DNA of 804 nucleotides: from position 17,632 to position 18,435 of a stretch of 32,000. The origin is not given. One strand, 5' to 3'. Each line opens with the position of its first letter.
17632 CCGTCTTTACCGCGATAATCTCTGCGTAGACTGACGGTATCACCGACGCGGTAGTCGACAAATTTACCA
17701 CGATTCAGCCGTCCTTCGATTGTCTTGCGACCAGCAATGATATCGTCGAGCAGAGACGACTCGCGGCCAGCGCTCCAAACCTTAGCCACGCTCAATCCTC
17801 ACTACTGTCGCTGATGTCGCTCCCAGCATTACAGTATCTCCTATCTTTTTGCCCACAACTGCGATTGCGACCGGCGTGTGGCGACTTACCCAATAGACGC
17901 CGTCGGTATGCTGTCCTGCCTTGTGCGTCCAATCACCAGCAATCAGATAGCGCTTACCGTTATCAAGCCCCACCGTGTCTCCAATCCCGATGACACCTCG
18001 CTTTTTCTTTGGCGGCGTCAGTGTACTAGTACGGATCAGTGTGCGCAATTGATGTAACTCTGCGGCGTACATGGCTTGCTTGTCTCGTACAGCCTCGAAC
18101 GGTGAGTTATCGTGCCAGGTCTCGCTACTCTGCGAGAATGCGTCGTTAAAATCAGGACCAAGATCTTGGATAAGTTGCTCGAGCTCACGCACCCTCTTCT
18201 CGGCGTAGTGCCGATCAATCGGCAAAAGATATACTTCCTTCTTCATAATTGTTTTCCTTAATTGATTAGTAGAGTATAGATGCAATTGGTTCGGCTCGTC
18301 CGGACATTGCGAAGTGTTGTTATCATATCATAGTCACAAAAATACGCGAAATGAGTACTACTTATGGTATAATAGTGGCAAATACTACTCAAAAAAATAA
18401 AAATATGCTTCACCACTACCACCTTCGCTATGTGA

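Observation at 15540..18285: Compact minus-strand cluster of transcription/translation-associated accessory genes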

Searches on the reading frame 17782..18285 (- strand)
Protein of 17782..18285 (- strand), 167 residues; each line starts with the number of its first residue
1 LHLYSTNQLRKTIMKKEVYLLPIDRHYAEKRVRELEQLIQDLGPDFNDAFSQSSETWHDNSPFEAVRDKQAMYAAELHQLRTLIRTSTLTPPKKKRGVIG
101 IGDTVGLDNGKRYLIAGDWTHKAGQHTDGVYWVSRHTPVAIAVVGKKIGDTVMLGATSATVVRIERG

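Call 3: search_protein_families(library=pfam, proteins=[window:17782-18285:-], max_evalue=0.1)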
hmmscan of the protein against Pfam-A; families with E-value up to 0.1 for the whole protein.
window:17782-18285:- (167 aa): 2 families
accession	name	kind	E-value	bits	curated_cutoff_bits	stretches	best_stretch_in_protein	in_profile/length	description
PF01272.25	GreA_GreB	-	0.00035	20.9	26.9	1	97-159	4-66/77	Transcription elongation factor, GreA/GreB, C-term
PF11433.13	DUF3198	-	0.097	12.9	28.7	0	31-57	21-47/50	Protein of unknown function (DUF3198)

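Call 4: search_protein_families(library=ncbifam, proteins=[window:17782-18285:-], max_evalue=0.1)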
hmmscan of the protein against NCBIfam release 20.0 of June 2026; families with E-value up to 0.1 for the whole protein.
window:17782-18285:- (167 aa): 8 families
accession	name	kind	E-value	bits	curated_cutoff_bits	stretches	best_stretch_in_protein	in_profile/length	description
TIGR01462.1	greA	subfamily_domain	9.2e-08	32.3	139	1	29-156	8-138/151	transcription elongation factor GreA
NF001260.0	PRK00226.1-1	equivalog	8.4e-07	28.8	234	1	51-160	38-148/160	transcription elongation factor GreA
NF001263.0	PRK00226.1-4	equivalog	1.7e-06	28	145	1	59-157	47-146/160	transcription elongation factor GreA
NF001262.0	PRK00226.1-3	equivalog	2.1e-06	27.6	161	1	57-157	44-147/165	transcription elongation factor GreA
NF001261.0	PRK00226.1-2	equivalog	2.8e-05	24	167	1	57-155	42-141/157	transcription elongation factor GreA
NF004973.0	PRK06342.1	equivalog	7e-05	22.6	159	1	47-164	40-159/160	transcription elongation factor GreA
NF001264.0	PRK00226.1-5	equivalog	0.00028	20.7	180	1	22-158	5-145/158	transcription elongation factor GreA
NF004969.0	PRK06330.1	equivalog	0.01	14.5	697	1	58-164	606-712/718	transcript cleavage factor/unknown domain fusion protein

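Call 10: find_homologous_proteins(query=window:17782-18246:-, max_evalue=0.001)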
Query window:17782-18246:- (154 aa): 122 proteins with E <= 0.001 among 156 candidates; the best 120 are listed.
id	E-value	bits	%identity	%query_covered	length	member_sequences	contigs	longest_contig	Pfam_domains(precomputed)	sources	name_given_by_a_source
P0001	2.6e-93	328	96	100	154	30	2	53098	-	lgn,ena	-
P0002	7.0e-92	323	94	100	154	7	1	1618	-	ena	-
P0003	1.1e-81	290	84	100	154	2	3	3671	PF01272.26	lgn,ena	-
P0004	1.4e-77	277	80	100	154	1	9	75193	-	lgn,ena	-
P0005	1.9e-76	273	78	99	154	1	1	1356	PF01272.26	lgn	-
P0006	7.3e-75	268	73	100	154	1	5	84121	-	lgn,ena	-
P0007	7.8e-70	252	73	99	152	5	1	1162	-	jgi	jgi:transcription elongation GreA/GreB family factor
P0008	1.4e-68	248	76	96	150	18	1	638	PF01272.26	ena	-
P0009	4.4e-68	246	74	99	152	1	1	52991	-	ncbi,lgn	-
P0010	8.6e-68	245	74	97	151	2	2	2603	PF01272.26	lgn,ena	-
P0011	3.4e-66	240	74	96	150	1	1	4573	PF01272.26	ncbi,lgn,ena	-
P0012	3.4e-66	240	74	96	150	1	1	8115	PF01272.26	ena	-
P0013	3.7e-66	240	72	96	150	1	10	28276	PF01272.26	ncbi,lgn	ncbi:MAG: hypothetical protein WBO49_04395 [Candidatus Saccharimonas sp.]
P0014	4.1e-66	240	71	98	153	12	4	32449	-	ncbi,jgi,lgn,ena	jgi:transcription elongation GreA/GreB family factor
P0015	6.4e-66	239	74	96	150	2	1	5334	PF01272.26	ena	-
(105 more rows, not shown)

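Call 13: find_related_loci(query=A1, collection=genome_contigs, flank=8000)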
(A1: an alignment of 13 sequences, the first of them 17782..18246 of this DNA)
Query A1 (154 aa) in genome_contigs; peptide patterns used: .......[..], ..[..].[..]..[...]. (x = any residue, [..] = any of these).
127 stretches matched a pattern; 85 encode a relative of the query (tblastn E <= 1e-3); the best 80 are kept; 80 distinct loci.
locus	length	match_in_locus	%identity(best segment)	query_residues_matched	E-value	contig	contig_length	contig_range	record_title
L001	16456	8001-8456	74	1-152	5e-74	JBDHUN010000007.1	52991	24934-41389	MAG: Candidatus Saccharimonas sp. isolate AS-MESO-3CA.158 NODE_2470_length_52991_cov_8.389859, whole genome shotgun sequ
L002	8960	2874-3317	74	4-151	5e-73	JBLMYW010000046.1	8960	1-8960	MAG: Acidobacteriota bacterium isolate MAG219 PRJNA951521_bin74_renamed_45, whole genome shotgun sequence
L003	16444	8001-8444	71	4-151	4e-72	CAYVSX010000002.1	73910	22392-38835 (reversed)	MAG TPA_asm: uncultured Candidatus Saccharibacteria bacterium isolate SRP342105_co3_222 genome assembly, contig: NODE_19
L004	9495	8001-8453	71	1-151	7e-72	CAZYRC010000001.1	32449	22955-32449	MAG TPA_asm: uncultured Candidatus Saccharibacteria bacterium isolate SRP170004_co1_166 genome assembly, contig: NODE_19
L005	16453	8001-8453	72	1-151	1e-71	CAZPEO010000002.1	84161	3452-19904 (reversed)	MAG TPA_asm: uncultured Candidatus Saccharibacteria bacterium isolate SRP285395_co1_375 genome assembly, contig: NODE_29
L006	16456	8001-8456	69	1-152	3e-71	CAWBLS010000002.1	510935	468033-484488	MAG: uncultured Candidatus Saccharibacteria bacterium isolate MFD05684.bin.2.14 genome assembly, contig: contig_46985, w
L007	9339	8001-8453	70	1-151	5e-71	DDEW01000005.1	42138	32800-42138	MAG TPA_asm: Candidatus Saccharibacteria bacterium UBA1944 UBA1944_contig_477, whole genome shotgun sequence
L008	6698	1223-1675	70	1-151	5e-71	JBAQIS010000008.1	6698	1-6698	MAG: Candidatus Saccharimonas aalborgensis isolate MFD10512_ilm_asm_bin63 k127_154912, whole genome shotgun sequence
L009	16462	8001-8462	68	1-154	5e-71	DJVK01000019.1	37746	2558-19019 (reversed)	MAG TPA_asm: Candidatus Saccharibacteria bacterium UBA6258 UBA6258_contig_77345, whole genome shotgun sequence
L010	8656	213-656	70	4-151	1e-67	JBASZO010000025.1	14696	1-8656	MAG: Candidatus Saccharimonas sp. isolate MFD10499_ilm_asm_bin44 k127_205994, whole genome shotgun sequence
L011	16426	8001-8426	69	1-142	2e-66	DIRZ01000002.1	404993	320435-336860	MAG TPA_asm: Candidatus Saccharibacteria bacterium UBA6223 UBA6223_contig_4080, whole genome shotgun sequence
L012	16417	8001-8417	68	4-142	4e-64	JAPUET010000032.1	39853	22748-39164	MAG: Candidatus Saccharibacteria bacterium isolate labscale reactor_MAG32 NODE_735_length_39853_cov_27.109428, whole gen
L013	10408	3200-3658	50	1-152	8e-50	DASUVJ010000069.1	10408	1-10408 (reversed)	MAG TPA_asm: Candidatus Saccharimonadales bacterium isolate SMAG_U1812 k141_621683, whole genome shotgun sequence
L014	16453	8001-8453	51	1-151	2e-47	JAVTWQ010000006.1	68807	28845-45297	MAG: Candidatus Saccharimonas sp. isolate labscale reactor_MAG18 NODE_222_length_68807_cov_12.182758, whole genome shotg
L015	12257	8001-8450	48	3-152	4e-47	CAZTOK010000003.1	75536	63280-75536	MAG TPA_asm: uncultured Candidatus Saccharibacteria bacterium isolate SRP200132_co1_475 genome assembly, contig: NODE_43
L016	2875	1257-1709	48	1-151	2e-46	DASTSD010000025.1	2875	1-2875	MAG TPA_asm: Candidatus Saccharimonadales bacterium isolate SMAG_U2271 k141_1039824, whole genome shotgun sequence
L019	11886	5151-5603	46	1-151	9e-44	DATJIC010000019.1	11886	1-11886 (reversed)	MAG TPA_asm: Verrucomicrobiia bacterium isolate SMAG_U15528 k141_11383303, whole genome shotgun sequence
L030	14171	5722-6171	43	1-146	9e-38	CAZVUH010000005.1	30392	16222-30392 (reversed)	MAG TPA_asm: uncultured Candidatus Saccharibacteria bacterium isolate SRP193066_co1_97 genome assembly, contig: NODE_164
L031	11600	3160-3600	42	1-143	1e-36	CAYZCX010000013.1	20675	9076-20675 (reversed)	MAG TPA_asm: uncultured Candidatus Saccharibacteria bacterium isolate SRP200132_co1_147 genome assembly, contig: NODE_44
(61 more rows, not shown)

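Call 19: search_protein_families(library=pfam, proteins=[L005:9433-9903:-, L002:3320-3913:+, L003:10384-11793:+, L010:4027-4446:-, L015:11495-11842:-, L019:6066-6524:+, L001:8452-8991:+, L001:9000-9644:+, L003:11861-12352:-, L005:10264-10602:+], max_evalue=0.01)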
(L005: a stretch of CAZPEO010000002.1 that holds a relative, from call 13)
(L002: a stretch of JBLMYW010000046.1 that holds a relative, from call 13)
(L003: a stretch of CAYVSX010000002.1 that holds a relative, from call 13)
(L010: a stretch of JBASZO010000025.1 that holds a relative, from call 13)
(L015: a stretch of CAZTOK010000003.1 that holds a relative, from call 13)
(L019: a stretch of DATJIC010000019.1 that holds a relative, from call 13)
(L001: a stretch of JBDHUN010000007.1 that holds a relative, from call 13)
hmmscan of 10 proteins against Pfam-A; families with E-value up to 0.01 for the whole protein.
L005:9433-9903:- (156 aa): 1 family
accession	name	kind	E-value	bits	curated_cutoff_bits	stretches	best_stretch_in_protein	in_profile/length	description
PF00293.34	NUDIX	-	7.2e-15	55.6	21.1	1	9-125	2-115/134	NUDIX domain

L002:3320-3913:+ (197 aa): 1 family
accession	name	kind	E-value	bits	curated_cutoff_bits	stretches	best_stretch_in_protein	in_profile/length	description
PF01725.21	Ham1p_like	-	4.8e-27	95.5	22.5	1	4-173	1-172/186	Ham1 family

L003:10384-11793:+ (469 aa): 0 families

L010:4027-4446:- (139 aa): 0 families

L015:11495-11842:- (115 aa): 1 family
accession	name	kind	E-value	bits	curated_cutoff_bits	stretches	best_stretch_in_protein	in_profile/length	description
PF02467.21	Whib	-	1.8e-21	76.9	23.6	1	36-106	1-65/65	Transcription factor WhiB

L019:6066-6524:+ (152 aa): 7 families
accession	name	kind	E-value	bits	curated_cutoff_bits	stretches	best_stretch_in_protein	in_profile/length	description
PF00583.31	Acetyltransf_1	-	5.5e-17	62.6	20.7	1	49-138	25-116/116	Acetyltransferase (GNAT) family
PF13508.13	Acetyltransf_7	-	1.4e-14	54.7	27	1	56-139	3-83/84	Acetyltransferase (GNAT) domain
PF13673.13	Acetyltransf_10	-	7.3e-08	32.9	23.6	1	42-139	16-108/128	Acetyltransferase (GNAT) domain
PF13527.13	Acetyltransf_9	-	1.2e-07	32.2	25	1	12-120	1-111/127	Acetyltransferase (GNAT) domain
PF08445.16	FR47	-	1.7e-06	28.3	22.1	1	80-146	20-85/86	FR47-like protein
PF13302.13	Acetyltransf_3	-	1.8e-06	29.1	25.4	1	11-139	2-138/138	Acetyltransferase (GNAT) domain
PF13523.12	Acetyltransf_8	-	0.0059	16.7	27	1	91-143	89-142/145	Acetyltransferase (GNAT) domain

L001:8452-8991:+ (179 aa): 6 families
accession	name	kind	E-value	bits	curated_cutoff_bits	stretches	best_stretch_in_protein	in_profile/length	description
PF13671.12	AAA_33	-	5.3e-09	37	27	1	4-118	1-118/143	AAA domain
PF13238.12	AAA_18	-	0.00024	22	29.4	1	5-118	1-111/128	AAA domain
PF06414.18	Zeta_toxin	-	0.0003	20.7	22.3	1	4-42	18-58/199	Zeta toxin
PF20720.3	nSTAND3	-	0.0085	16.2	27.2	0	3-26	18-41/155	Novel STAND NTPase 3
PF18748.7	HMUDK_HMUD1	-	0.009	16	27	0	61-133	92-162/196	5-hmdU DNA kinase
PF01583.26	APS_kinase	-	0.0099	16.4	21.1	0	4-47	4-50/152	Adenylylsulphate kinase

L001:9000-9644:+ (214 aa): 0 families

L003:11861-12352:- (163 aa): 0 families

L005:10264-10602:+ (112 aa): 0 families

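Call 20: search_protein_families(library=pfam, proteins=[L005:10508-10903:+, L005:12290-13657:+, L006:8503-8925:+, L008:2562-3662:+, L010:678-1310:-, L010:1360-1929:-, L010:1923-3155:-, L011:9525-10262:+, L011:11204-11644:-, L012:9202-9939:+], max_evalue=0.01)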
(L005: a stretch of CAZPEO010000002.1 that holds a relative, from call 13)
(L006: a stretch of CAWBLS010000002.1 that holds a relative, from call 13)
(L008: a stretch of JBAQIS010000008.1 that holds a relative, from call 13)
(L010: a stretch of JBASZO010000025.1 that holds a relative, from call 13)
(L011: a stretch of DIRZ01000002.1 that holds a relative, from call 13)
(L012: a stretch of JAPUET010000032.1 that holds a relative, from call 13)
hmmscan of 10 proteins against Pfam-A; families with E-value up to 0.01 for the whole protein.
L005:10508-10903:+ (131 aa): 0 families

L005:12290-13657:+ (455 aa): 0 families

L006:8503-8925:+ (140 aa): 2 families
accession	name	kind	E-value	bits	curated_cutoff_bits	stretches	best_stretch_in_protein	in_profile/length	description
PF08447.18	PAS_3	-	1.8e-15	57.4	25.6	1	33-119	2-89/89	PAS fold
PF00989.32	PAS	-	0.0012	19.3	22.6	1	34-122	25-113/113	PAS fold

L008:2562-3662:+ (366 aa): 0 families

L010:678-1310:- (210 aa): 1 family
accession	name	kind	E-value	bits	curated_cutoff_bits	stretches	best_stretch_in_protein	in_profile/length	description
PF13671.12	AAA_33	-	0.0023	18.7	27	0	5-41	4-39/143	AAA domain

L010:1360-1929:- (189 aa): 1 family
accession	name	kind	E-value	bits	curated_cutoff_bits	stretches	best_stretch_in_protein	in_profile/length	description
PF01928.26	CYTH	-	1.3e-11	45.1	23.2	1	6-158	2-177/179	CYTH domain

L010:1923-3155:- (410 aa): 1 family
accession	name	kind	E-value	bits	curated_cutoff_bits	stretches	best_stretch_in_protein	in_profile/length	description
PF04055.27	Radical_SAM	-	1.3e-12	48.7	29.5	1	66-245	5-151/166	Radical SAM superfamily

L011:9525-10262:+ (245 aa): 0 families

L011:11204-11644:- (146 aa): 0 families

L012:9202-9939:+ (245 aa): 0 families

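Call 21: search_protein_families(library=pfam, proteins=[L014:8494-8901:+, L015:8782-9255:-, L015:9327-10028:+, L015:10064-10954:+, L030:6245-7399:+, L030:7626-8219:-, L031:3739-4740:+, L013:3748-4026:+, L005:8734-9426:+, L015:8460-8777:-], max_evalue=0.01)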
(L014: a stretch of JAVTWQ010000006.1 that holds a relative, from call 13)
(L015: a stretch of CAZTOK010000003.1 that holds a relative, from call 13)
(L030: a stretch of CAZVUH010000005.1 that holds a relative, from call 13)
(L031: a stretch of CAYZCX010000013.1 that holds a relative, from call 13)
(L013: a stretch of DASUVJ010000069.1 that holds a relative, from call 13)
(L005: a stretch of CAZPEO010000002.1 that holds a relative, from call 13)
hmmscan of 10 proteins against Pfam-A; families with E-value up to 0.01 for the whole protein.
L014:8494-8901:+ (135 aa): 2 families
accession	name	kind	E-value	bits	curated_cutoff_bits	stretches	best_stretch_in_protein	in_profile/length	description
PF00293.34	NUDIX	-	2.7e-17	63.5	21.1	1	4-110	6-118/134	NUDIX domain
PF22327.2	Nudt16-like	-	0.00089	19.7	27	1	33-85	37-90/161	U8 snoRNA-decapping enzyme-like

L015:8782-9255:- (157 aa): 2 families
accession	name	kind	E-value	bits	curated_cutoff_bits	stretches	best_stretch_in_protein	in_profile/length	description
PF01047.28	MarR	-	4.9e-09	36.4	24.6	1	33-87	2-56/59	MarR family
PF12802.13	MarR_2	-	2.7e-05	24.7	27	1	32-87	3-59/61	MarR family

L015:9327-10028:+ (233 aa): 2 families
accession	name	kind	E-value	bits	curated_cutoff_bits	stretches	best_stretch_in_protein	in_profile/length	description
PF24038.1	DUF7347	-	1.8e-05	25.3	27.6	1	44-77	44-76/77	Domain of unknown function (DUF7347)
PF00293.34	NUDIX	-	7.1e-05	23.3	21.1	1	91-139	5-53/134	NUDIX domain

L015:10064-10954:+ (296 aa): 1 family
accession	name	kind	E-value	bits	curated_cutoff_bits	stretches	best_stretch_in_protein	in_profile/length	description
PF00459.30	Inositol_P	-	2.1e-22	80.3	27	1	51-279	39-250/271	Inositol monophosphatase family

L030:6245-7399:+ (384 aa): 3 families
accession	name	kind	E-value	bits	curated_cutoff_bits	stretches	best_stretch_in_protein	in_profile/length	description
PF00041.27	fn3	-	0.00047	20.7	25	1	222-300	2-76/84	Fibronectin type III domain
PF17425.8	Arylsulfotran_N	-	0.0013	19.2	24.2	1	231-307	9-87/88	Arylsulfotransferase Ig-like domain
PF25059.1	FN3_DSCAM-DSCAML_C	-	0.0025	18.5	39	1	261-301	32-74/89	DSCAM/DSCAML C-terminal Fn3-like domain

L030:7626-8219:- (197 aa): 1 family
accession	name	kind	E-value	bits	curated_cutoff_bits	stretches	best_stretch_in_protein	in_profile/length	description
PF02578.20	Cu-oxidase_4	-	3.2e-16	59.9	22.9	1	65-149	65-150/238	Multi-copper polyphenol oxidoreductase laccase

L031:3739-4740:+ (333 aa): 2 families
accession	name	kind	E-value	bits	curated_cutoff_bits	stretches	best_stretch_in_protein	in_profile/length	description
PF00155.27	Aminotran_1_2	-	1.8e-32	113.3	19.7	1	31-328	34-360/361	Aminotransferase class I and II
PF04864.19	Alliinase_C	-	1e-05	25.1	22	1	58-244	69-248/363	Allinase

L013:3748-4026:+ (92 aa): 0 families

L005:8734-9426:+ (230 aa): 1 family
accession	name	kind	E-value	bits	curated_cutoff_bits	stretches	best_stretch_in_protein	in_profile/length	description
PF04266.20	ASCH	-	6.6e-08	33.6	21.2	1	118-228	7-101/103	ASCH domain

L015:8460-8777:- (105 aa): 1 family
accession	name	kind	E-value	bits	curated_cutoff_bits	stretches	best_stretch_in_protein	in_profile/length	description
PF03946.19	Ribosomal_L11_N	-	0.0078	16.4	32.9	0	21-51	25-54/58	Ribosomal protein L11, N-terminal domain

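Call 22: find_encoding_contigs(protein=P0001, flank=7000, max_places=3)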
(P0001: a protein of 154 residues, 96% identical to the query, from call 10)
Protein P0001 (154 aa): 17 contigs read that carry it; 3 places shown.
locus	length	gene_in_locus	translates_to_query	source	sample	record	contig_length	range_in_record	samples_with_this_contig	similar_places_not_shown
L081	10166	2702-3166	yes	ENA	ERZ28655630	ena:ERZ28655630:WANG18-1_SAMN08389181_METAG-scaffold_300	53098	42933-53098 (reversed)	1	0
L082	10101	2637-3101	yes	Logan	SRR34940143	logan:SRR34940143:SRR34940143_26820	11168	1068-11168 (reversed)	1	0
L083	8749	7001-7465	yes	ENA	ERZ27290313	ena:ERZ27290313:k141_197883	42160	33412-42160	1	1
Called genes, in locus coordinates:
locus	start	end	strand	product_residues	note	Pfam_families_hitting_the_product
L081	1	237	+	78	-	?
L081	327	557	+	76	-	-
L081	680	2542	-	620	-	PF13205:Big_5 (faint), PF13529:Peptidase_C39_2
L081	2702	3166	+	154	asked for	-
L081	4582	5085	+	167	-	-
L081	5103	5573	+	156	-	PF16571:FBP_C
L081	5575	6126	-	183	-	PF00156:Pribosyltran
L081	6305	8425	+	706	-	PF01138:RNase_PH, PF03725:RNase_PH_C, PF01138:RNase_PH, PF00013:KH_1, PF00575:S1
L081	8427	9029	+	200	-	PF13023:HD_3, PF12917:YfbR-like (weak), PF01966:HD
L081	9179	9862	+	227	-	PF06414:Zeta_toxin (weak), PF08433:KTI12 (weak), PF13238:AAA_18 (faint), PF13671:AAA_33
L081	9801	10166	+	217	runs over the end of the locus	PF03167:UDG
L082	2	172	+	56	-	?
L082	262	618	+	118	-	PF08447:PAS_3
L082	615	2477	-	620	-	PF13205:Big_5 (faint), PF13529:Peptidase_C39_2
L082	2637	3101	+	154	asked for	-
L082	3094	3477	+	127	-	PF04266:ASCH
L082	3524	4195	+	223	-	PF13302:Acetyltransf_3, PF00583:Acetyltransf_1 (faint)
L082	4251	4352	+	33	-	-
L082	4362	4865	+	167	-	-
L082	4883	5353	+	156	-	PF16571:FBP_C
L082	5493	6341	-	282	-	-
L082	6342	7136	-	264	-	PF13354:Beta-lactamase2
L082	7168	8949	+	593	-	PF00664:ABC_membrane, PF00005:ABC_tran, PF02463:SMC_N, PF09818:ABC_ATPase (faint)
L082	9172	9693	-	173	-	-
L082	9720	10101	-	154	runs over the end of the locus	PF00293:NUDIX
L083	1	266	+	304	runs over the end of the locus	PF21694:DNA_pol3_delta_C (faint)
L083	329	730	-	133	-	-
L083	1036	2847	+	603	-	-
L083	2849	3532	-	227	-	PF02585:PIG-L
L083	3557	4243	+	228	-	PF01509:TruB_N, PF16198:TruB_C_2 (weak)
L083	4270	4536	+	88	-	PF00312:Ribosomal_S15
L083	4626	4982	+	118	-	PF08447:PAS_3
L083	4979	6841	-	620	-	PF13205:Big_5 (faint), PF13529:Peptidase_C39_2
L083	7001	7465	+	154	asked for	-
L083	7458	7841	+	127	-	PF04266:ASCH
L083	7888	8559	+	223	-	PF13302:Acetyltransf_3, PF00583:Acetyltransf_1 (weak)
